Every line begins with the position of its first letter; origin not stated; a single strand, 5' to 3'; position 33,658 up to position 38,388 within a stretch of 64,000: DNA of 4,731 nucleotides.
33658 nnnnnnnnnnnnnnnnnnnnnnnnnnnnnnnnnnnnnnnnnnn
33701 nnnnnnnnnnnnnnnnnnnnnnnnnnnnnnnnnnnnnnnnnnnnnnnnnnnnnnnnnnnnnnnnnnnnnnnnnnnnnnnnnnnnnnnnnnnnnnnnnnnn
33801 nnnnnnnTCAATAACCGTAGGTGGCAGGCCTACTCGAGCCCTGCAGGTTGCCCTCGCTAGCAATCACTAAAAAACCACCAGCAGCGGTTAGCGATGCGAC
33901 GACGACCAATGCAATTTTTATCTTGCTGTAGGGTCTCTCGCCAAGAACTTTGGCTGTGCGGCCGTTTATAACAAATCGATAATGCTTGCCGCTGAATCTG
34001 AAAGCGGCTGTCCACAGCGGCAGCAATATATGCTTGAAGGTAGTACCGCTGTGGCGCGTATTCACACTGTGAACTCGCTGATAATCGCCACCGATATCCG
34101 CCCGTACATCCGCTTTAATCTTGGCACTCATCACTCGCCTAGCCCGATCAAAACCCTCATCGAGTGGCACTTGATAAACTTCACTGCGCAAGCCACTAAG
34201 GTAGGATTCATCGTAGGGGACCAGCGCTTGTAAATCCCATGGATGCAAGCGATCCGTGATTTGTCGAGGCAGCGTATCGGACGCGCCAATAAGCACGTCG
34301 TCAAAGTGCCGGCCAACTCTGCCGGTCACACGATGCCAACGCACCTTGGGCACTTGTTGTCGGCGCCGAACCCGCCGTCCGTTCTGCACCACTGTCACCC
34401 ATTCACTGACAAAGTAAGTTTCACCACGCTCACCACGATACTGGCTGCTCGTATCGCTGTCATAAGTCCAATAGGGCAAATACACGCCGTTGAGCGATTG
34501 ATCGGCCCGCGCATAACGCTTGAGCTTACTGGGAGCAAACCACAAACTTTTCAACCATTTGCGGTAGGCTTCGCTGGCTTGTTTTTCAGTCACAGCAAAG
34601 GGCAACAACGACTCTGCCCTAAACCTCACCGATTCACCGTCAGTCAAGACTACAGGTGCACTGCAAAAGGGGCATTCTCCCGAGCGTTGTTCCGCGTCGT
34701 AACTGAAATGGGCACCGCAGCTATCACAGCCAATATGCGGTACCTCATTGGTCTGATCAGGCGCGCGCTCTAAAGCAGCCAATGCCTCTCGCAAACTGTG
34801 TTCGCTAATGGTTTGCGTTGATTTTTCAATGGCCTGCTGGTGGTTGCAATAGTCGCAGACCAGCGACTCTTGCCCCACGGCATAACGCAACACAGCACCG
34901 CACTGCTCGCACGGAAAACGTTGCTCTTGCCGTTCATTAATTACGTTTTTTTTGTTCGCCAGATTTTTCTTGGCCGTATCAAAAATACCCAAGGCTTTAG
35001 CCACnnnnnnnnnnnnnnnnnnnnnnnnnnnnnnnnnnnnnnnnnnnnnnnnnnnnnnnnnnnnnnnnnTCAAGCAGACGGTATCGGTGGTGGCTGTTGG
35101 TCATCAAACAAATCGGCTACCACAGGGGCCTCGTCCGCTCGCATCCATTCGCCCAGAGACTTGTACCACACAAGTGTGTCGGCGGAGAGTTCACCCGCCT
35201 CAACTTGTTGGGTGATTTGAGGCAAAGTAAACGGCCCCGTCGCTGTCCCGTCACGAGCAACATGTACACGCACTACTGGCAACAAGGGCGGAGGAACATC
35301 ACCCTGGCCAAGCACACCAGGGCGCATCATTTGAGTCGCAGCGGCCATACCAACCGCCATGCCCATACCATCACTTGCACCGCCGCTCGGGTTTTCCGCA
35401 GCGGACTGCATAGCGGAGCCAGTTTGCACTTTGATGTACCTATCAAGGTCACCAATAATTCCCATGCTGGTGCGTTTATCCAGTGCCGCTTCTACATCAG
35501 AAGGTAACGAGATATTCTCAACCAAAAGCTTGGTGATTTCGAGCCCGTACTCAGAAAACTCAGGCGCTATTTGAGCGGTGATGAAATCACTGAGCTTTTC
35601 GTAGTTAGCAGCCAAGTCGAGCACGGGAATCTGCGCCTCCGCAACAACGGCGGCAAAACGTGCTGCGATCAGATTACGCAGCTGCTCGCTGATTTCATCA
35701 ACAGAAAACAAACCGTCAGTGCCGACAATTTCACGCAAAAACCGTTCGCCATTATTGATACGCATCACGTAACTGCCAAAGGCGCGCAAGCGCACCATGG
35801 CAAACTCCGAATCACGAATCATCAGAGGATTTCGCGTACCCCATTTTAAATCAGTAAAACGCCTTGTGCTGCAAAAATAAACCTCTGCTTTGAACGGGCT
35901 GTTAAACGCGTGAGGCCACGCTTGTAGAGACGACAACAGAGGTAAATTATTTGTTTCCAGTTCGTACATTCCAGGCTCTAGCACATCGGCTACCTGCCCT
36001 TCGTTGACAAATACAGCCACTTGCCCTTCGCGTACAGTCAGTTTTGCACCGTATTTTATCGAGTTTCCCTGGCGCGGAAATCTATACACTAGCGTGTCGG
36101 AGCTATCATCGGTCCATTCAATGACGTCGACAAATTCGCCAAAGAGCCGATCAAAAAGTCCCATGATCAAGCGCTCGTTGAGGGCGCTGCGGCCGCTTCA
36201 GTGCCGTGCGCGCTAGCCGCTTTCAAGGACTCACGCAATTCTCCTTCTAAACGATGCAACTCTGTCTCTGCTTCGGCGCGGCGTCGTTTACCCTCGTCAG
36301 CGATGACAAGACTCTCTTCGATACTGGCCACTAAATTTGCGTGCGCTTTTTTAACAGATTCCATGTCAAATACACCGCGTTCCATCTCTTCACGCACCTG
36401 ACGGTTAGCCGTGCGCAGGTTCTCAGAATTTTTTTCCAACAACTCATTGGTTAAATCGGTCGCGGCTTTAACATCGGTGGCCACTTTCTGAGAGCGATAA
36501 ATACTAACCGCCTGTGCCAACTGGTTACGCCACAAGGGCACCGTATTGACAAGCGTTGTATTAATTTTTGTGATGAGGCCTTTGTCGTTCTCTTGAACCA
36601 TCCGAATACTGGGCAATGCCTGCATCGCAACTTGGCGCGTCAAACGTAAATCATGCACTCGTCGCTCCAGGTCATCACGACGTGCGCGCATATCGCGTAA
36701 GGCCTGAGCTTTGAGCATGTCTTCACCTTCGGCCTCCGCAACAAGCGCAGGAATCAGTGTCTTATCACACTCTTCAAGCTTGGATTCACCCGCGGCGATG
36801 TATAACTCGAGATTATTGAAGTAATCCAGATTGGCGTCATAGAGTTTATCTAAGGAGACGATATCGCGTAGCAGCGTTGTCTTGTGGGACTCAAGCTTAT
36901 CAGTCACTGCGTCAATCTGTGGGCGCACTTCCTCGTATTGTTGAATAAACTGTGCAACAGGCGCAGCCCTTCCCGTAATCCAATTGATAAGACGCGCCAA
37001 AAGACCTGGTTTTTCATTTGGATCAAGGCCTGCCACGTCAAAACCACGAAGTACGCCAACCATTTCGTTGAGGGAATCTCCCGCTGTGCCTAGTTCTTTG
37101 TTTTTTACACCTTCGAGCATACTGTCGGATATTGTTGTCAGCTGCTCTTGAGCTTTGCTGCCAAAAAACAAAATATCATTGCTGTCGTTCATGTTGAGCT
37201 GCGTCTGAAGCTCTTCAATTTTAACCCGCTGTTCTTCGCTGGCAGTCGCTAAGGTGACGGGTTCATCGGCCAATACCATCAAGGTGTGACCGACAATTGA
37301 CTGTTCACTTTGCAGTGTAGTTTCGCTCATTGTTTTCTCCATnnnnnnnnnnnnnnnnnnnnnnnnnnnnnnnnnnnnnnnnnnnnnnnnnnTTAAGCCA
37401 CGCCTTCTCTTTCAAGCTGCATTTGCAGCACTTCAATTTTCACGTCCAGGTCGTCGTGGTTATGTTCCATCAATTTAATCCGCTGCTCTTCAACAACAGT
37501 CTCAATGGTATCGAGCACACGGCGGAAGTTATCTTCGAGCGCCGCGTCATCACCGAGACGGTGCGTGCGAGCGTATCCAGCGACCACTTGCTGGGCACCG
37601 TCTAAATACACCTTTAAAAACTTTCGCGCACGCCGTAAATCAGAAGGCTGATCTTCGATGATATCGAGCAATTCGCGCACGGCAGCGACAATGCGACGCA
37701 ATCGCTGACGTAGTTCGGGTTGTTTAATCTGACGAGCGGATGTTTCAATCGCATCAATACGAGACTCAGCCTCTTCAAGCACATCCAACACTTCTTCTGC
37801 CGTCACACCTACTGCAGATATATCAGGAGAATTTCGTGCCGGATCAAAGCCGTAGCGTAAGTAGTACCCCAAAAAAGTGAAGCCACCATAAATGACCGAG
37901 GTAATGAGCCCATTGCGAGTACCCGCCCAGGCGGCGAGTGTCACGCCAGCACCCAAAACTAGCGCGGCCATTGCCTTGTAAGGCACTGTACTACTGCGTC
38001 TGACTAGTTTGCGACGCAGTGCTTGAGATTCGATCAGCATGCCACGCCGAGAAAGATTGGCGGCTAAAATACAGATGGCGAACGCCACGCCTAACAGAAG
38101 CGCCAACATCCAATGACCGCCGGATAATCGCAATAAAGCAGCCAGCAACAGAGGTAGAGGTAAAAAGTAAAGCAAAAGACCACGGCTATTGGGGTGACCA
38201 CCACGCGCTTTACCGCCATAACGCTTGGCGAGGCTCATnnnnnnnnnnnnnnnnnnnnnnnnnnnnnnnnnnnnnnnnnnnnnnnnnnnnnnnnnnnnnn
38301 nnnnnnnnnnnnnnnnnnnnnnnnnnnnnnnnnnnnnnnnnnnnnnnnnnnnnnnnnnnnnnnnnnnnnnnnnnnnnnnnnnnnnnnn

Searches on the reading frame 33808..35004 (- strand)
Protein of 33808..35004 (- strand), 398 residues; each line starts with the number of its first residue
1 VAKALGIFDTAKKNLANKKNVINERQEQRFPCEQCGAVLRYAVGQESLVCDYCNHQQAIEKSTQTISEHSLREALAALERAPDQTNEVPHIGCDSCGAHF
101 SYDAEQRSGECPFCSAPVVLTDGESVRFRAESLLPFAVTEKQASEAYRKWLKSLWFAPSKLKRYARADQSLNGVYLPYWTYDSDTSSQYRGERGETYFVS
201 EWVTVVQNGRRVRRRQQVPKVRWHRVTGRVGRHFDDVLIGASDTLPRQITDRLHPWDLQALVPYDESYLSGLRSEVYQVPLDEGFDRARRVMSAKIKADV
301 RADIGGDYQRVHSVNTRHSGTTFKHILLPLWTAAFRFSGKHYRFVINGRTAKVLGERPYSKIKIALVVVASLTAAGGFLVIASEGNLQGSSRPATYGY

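Call 7: search_protein_families(library=pfam, proteins=[window:33808-35004:-])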
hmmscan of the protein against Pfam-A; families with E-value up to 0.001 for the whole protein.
window:33808-35004:- (398 aa): 1 family
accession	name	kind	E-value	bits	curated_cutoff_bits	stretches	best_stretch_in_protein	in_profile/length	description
PF01155.25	HypA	-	0.00013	22.4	28.9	0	89-127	69-106/112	Hydrogenase/urease nickel incorporation, metallochaperone, hypA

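Call 8: search_protein_families(library=ncbifam, proteins=[window:33808-35004:-])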
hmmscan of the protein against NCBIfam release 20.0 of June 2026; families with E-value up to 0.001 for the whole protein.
window:33808-35004:- (398 aa): 0 families

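Call 54: search_protein_families(library=pfam, proteins=[window:33808-35004:-], max_evalue=0.1)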
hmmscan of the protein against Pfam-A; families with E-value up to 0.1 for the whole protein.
window:33808-35004:- (398 aa): 7 families
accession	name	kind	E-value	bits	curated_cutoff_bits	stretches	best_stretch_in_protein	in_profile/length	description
PF01155.25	HypA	-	0.00013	22.4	28.9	0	89-127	69-106/112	Hydrogenase/urease nickel incorporation, metallochaperone, hypA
PF23548.1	Zn_ribbon_FGT1_2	-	0.0046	17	27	0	29-54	2-27/35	FORGETTER1 second zinc ribbon domain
PF14354.12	Lar_restr_allev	-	0.01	16.5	28.6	1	46-105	2-40/58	Restriction alleviation protein Lar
PF25164.1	CoiA_N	-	0.013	15.4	26.3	0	17-45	5-33/50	Competence protein CoiA, N-terminal domain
PF10080.14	FtrD-like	-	0.061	13.9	26.3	0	32-61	37-65/101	Membrane iron-sulfur containing protein FtrD-like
PF02150.21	Zn_ribbon_RPB9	-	0.065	13.6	25.2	0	32-56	4-30/36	RNA polymerases M/15 Kd subunit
PF25403.1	zf-C2H2_ZFAND2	-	0.074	13.5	27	0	111-126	5-20/40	ZFAND2A/B-like C2H2 zinc finger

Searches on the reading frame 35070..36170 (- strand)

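Call 9: search_protein_families(library=pfam, proteins=[window:35070-36170:-])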
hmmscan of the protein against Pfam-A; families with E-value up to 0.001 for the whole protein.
window:35070-36170:- (366 aa): 3 families
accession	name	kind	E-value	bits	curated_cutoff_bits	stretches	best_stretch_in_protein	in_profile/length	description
PF13421.11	Band_7_1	-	7.2e-97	323.5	24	1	28-238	1-211/211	SPFH domain-Band 7 family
PF01145.31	Band_7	-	1.4e-17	64.7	23.6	1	45-236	2-161/176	SPFH domain / Band 7 family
PF14237.11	GYF_2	-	8.7e-12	45.1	25.8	1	303-349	2-48/50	GYF domain 2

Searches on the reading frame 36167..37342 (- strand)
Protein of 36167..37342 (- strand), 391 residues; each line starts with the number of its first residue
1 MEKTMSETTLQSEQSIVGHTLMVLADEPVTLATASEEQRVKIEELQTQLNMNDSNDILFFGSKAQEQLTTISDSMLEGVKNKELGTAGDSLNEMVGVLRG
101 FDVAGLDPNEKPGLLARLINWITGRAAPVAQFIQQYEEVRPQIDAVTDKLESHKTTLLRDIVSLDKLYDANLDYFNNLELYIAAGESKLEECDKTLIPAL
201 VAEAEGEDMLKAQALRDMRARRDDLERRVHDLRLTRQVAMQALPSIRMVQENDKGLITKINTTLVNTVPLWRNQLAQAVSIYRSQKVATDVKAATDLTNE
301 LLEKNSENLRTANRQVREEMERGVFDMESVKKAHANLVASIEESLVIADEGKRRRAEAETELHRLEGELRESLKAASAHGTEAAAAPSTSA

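Call 9: search_protein_families(library=pfam, proteins=[window:36167-37342:-])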
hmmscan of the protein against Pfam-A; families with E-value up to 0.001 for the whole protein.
window:36167-37342:- (391 aa): 1 family
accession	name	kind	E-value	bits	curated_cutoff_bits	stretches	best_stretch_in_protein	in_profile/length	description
PF05816.16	TelA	-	6.7e-108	361.1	30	1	42-374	1-331/332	Toxic anion resistance protein (TelA)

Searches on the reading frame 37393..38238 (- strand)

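Call 9: search_protein_families(library=pfam, proteins=[window:37393-38238:-])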
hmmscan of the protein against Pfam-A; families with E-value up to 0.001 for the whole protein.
window:37393-38238:- (281 aa): 1 family
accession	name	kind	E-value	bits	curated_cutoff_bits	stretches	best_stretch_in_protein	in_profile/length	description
PF10112.14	Halogen_Hydrol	-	1.6e-27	97.2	29.8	1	93-271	5-191/191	5-bromo-4-chloroindolyl phosphate hydrolysis protein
